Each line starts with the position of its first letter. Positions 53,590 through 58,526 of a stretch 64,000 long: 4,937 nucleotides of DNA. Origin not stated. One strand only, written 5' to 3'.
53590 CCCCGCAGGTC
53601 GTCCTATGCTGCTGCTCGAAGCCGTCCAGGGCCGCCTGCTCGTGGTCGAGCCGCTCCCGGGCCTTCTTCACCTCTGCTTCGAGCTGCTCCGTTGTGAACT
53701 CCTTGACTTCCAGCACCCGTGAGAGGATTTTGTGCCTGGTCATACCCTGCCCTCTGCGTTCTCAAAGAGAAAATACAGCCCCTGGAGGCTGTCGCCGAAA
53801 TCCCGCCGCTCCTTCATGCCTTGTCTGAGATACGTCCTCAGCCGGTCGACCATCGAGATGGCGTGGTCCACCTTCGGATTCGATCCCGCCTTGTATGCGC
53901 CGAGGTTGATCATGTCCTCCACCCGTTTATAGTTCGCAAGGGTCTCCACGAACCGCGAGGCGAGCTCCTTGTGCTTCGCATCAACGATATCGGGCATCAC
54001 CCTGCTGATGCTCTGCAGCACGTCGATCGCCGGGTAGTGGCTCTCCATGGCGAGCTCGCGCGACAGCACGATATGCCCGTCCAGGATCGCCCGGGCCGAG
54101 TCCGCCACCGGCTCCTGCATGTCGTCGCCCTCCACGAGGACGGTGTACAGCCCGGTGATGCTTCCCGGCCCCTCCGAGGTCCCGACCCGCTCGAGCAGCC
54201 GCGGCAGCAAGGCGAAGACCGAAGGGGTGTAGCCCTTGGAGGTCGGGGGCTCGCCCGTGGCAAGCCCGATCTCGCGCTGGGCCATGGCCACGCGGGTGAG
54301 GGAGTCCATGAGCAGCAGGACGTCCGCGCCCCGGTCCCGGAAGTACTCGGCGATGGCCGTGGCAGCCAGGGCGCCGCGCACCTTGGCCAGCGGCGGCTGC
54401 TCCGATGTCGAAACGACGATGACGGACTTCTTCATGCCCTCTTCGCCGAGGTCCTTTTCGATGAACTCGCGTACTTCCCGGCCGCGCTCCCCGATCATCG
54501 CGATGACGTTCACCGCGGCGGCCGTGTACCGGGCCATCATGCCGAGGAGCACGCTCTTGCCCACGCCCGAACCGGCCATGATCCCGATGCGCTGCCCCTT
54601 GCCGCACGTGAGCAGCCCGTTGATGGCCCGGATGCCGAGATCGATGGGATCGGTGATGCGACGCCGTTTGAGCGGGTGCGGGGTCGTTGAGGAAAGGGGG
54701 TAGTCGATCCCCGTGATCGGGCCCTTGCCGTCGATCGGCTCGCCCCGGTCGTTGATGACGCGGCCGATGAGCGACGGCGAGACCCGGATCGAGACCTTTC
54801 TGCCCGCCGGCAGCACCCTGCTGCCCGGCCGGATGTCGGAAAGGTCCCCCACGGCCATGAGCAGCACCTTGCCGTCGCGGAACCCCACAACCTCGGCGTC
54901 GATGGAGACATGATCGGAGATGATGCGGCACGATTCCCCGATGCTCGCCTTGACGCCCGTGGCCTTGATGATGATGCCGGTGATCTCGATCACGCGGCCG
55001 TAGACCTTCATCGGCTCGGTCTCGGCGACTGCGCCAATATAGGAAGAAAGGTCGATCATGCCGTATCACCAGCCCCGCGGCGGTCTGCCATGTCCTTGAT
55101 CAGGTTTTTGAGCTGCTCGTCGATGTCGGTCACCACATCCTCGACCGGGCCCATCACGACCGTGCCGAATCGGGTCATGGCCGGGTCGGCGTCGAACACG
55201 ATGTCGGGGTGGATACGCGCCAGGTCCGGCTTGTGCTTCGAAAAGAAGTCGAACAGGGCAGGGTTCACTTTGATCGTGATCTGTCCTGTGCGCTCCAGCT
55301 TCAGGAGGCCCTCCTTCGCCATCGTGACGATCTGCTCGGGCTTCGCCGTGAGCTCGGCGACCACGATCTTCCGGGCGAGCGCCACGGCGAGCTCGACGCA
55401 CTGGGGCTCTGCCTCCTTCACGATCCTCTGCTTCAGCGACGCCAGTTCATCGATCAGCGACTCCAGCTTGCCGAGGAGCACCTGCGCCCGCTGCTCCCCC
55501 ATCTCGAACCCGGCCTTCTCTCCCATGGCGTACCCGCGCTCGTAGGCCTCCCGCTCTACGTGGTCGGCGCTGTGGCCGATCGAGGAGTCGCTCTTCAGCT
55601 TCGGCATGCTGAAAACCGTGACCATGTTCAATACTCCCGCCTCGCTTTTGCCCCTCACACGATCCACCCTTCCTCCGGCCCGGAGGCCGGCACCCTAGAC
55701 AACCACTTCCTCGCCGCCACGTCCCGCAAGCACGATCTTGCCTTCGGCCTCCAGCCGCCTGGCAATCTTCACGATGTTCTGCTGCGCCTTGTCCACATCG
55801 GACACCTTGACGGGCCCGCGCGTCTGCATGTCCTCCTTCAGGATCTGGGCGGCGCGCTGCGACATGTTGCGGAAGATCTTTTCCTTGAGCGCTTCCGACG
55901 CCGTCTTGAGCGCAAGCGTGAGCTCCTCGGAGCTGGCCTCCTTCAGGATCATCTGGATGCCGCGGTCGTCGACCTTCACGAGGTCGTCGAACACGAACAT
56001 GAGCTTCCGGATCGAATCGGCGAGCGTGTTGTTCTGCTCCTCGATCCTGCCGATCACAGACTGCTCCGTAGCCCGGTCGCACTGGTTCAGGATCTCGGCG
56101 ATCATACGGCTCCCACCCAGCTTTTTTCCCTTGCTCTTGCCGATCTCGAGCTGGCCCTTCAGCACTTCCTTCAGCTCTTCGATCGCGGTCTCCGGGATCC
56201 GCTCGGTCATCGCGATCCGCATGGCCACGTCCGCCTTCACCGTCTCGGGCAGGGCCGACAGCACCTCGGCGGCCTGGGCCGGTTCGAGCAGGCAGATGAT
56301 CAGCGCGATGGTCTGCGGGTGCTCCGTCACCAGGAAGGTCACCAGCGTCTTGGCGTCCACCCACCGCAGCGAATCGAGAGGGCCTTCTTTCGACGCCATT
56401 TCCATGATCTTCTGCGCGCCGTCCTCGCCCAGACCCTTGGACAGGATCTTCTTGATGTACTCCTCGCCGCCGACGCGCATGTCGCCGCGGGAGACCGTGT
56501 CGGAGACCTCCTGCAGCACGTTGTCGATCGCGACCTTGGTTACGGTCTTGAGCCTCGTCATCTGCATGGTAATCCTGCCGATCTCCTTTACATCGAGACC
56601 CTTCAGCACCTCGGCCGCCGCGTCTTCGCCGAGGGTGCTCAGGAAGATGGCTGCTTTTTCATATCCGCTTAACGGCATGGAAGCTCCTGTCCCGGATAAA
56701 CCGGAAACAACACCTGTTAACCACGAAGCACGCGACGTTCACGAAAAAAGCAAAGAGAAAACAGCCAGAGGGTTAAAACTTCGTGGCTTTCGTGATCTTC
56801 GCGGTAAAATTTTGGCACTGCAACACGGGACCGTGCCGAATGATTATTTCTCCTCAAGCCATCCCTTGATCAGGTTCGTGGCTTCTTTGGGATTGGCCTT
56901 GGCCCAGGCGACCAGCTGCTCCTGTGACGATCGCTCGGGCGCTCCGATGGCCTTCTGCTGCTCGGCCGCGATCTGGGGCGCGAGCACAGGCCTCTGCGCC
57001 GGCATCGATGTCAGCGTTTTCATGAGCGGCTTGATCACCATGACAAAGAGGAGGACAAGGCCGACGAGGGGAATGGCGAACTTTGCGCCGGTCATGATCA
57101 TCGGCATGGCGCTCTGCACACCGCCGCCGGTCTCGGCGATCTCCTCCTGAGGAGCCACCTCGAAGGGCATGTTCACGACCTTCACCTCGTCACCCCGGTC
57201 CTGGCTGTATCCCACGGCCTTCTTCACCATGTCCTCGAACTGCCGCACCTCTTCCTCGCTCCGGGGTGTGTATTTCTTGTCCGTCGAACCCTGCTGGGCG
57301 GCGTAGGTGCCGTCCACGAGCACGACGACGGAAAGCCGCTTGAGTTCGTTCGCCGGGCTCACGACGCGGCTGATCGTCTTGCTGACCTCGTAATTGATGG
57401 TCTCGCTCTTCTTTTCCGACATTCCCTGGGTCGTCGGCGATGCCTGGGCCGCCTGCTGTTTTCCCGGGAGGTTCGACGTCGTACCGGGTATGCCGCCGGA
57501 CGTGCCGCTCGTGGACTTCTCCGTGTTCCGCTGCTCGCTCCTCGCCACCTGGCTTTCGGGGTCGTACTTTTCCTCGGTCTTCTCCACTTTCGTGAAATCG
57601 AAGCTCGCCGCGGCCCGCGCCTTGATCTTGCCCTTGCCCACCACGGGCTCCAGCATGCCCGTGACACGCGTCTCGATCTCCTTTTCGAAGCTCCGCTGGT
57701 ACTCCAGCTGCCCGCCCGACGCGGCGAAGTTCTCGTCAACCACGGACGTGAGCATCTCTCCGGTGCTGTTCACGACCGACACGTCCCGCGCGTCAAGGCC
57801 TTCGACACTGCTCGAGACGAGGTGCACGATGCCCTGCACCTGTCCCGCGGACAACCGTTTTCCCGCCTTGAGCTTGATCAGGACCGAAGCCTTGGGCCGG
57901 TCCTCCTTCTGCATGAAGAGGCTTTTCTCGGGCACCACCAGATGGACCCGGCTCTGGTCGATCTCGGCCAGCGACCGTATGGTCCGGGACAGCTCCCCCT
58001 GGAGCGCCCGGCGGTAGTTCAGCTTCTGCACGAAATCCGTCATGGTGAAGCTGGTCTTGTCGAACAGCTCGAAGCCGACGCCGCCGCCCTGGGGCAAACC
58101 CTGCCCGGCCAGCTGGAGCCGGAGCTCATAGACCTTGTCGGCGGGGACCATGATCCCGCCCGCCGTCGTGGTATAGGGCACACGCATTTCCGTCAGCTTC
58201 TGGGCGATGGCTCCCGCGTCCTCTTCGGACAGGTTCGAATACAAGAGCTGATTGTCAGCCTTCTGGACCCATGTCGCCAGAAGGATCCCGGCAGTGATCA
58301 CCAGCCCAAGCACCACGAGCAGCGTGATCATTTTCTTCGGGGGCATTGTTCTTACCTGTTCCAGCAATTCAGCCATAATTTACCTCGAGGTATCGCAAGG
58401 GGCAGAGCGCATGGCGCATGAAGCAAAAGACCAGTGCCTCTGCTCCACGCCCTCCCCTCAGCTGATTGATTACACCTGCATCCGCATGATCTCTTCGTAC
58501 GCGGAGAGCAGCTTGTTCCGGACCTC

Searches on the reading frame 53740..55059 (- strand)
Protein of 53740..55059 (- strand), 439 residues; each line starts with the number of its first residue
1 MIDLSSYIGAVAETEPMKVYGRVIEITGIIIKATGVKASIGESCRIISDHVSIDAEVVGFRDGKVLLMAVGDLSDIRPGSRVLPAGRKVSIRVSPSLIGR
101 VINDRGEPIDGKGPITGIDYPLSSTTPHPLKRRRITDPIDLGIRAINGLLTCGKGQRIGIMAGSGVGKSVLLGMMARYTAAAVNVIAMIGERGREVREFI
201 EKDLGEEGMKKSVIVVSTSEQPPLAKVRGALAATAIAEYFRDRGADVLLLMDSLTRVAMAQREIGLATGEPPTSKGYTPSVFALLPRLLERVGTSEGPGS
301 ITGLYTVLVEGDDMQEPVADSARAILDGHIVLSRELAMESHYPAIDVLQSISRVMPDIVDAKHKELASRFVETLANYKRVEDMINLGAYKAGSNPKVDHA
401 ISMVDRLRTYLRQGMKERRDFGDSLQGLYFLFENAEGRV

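Call 35: search_protein_families(library=pfam, proteins=[window:53740-55059:-], max_evalue=0.00001)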
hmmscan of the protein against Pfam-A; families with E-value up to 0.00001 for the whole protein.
window:53740-55059:- (439 aa): 2 families
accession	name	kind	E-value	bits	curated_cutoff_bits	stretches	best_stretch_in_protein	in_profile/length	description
PF00006.31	ATP-synt_ab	-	1e-88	297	29.5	1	142-352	1-213/213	ATP synthase alpha/beta family, nucleotide-binding domain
PF18269.6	T3SS_ATPase_C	-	2.4e-23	82.2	22.7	1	359-428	1-70/72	T3SS EscN ATPase C-terminal domain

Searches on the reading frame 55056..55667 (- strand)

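Call 35: search_protein_families(library=pfam, proteins=[window:55056-55667:-], max_evalue=0.00001)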
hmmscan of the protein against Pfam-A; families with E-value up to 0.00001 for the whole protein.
window:55056-55667:- (203 aa): 1 family
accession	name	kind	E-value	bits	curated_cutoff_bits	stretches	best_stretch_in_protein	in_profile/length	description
PF02108.21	FliH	-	1.2e-11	45.1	24.1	1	66-187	5-126/128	Flagellar assembly protein FliH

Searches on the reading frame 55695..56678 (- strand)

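Call 35: search_protein_families(library=pfam, proteins=[window:55695-56678:-], max_evalue=0.00001)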
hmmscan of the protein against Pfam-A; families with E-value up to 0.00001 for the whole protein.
window:55695-56678:- (327 aa): 4 families
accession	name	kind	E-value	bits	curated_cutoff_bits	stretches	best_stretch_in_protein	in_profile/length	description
PF01706.21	FliG_C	-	3.1e-44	150.1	23.3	1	211-317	2-108/108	FliG C-terminal domain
PF14842.11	FliG_N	-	1.8e-32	112.4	25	1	3-98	2-98/104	FliG N-terminal domain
PF14841.11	FliG_M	-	6.6e-30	103.6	25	1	110-178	2-70/76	FliG middle domain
PF03448.22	MgtE_N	-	8.5e-06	26.7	25.9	0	112-153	42-83/102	MgtE intracellular N domain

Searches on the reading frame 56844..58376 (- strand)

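Call 35: search_protein_families(library=pfam, proteins=[window:56844-58376:-], max_evalue=0.00001)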
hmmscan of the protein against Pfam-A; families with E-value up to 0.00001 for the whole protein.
window:56844-58376:- (510 aa): 2 families
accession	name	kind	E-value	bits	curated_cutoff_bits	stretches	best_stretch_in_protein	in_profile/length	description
PF01514.23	YscJ_FliF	-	3e-63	213.4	24.4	1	38-210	2-178/179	Secretory protein of YscJ/FliF family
PF08345.17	YscJ_FliF_C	-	3.2e-47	161.1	23.8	1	242-405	1-147/147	Flagellar M-ring protein C-terminal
